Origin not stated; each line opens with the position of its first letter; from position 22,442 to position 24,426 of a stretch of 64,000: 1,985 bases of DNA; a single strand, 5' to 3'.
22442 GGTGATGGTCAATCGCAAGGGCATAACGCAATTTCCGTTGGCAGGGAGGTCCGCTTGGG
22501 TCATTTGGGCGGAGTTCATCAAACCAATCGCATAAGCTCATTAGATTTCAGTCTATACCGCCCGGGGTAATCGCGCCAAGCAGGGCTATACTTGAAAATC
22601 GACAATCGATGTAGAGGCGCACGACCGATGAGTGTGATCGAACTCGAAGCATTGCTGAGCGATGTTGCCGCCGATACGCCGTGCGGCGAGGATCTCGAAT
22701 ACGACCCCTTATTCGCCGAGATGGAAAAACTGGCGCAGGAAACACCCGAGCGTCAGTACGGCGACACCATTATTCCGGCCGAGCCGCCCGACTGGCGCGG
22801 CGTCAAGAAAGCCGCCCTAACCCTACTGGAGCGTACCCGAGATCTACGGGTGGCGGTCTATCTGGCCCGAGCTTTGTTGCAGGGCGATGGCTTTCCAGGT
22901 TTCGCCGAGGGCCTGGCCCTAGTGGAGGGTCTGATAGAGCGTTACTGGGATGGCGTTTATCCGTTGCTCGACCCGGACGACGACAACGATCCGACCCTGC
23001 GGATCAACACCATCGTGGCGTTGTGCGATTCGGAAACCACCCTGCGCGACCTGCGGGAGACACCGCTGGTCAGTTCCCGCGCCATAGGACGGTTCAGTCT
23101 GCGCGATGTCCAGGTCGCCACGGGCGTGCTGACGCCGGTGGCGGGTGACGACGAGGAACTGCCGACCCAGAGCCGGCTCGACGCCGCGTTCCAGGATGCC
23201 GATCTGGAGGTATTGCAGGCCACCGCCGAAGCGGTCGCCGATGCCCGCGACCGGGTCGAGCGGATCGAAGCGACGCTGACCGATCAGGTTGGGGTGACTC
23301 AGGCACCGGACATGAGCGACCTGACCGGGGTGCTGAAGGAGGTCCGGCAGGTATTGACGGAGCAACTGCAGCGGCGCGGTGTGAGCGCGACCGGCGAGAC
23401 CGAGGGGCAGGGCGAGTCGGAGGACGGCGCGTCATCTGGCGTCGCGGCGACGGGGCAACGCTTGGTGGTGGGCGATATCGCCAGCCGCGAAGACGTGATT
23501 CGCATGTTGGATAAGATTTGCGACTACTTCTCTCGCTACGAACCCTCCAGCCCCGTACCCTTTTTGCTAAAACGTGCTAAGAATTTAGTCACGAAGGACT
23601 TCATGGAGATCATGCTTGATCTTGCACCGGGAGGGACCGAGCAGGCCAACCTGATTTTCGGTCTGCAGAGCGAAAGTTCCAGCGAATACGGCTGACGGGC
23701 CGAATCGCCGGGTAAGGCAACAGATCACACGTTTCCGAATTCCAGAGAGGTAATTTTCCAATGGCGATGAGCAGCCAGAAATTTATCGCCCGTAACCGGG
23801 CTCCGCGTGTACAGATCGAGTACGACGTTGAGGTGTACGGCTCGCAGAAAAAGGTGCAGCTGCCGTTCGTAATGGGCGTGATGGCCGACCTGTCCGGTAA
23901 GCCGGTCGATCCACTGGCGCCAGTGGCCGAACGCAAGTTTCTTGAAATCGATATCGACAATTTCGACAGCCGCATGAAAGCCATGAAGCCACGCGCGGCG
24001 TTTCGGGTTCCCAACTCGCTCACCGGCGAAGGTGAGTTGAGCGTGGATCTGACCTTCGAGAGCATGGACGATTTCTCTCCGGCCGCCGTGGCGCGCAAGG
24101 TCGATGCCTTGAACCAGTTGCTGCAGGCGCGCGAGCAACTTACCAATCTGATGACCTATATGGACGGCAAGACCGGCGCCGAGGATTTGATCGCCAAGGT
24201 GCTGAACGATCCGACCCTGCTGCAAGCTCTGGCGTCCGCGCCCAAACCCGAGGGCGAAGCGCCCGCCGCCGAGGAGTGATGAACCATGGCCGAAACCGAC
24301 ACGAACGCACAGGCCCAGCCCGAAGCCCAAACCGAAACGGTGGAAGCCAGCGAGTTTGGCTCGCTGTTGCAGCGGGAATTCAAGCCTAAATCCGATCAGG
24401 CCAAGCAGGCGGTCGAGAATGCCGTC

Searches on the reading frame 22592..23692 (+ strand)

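Call 7: search_protein_families(library=ncbifam, proteins=[window:22592-23692:+], max_evalue=0.00001)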
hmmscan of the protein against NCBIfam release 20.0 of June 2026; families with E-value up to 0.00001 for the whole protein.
window:22592-23692:+ (367 aa): 2 families
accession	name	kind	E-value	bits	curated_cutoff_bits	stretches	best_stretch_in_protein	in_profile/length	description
TIGR03363.1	VI_chp_8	equivalog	1.5e-84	284.6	160.85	1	16-352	1-346/353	type VI secretion system protein TssA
TIGR03362.1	VI_chp_7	equivalog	4e-19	69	230.1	1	19-124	3-102/476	type VI secretion system protein TssA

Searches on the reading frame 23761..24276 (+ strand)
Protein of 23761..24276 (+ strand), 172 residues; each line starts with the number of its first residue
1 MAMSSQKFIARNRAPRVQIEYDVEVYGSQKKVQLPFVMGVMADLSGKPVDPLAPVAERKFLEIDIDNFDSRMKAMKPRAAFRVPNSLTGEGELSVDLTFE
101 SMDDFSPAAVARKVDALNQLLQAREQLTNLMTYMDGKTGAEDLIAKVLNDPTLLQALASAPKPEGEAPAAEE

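Call 7: search_protein_families(library=ncbifam, proteins=[window:23761-24276:+], max_evalue=0.00001)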
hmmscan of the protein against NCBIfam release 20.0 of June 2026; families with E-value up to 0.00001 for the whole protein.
window:23761-24276:+ (172 aa): 1 family
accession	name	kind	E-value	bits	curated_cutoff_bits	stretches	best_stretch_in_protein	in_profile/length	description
TIGR03358.1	VI_chp_5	equivalog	2.2e-58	196.6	97.25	1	6-161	1-157/160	type VI secretion system contractile sheath small subunit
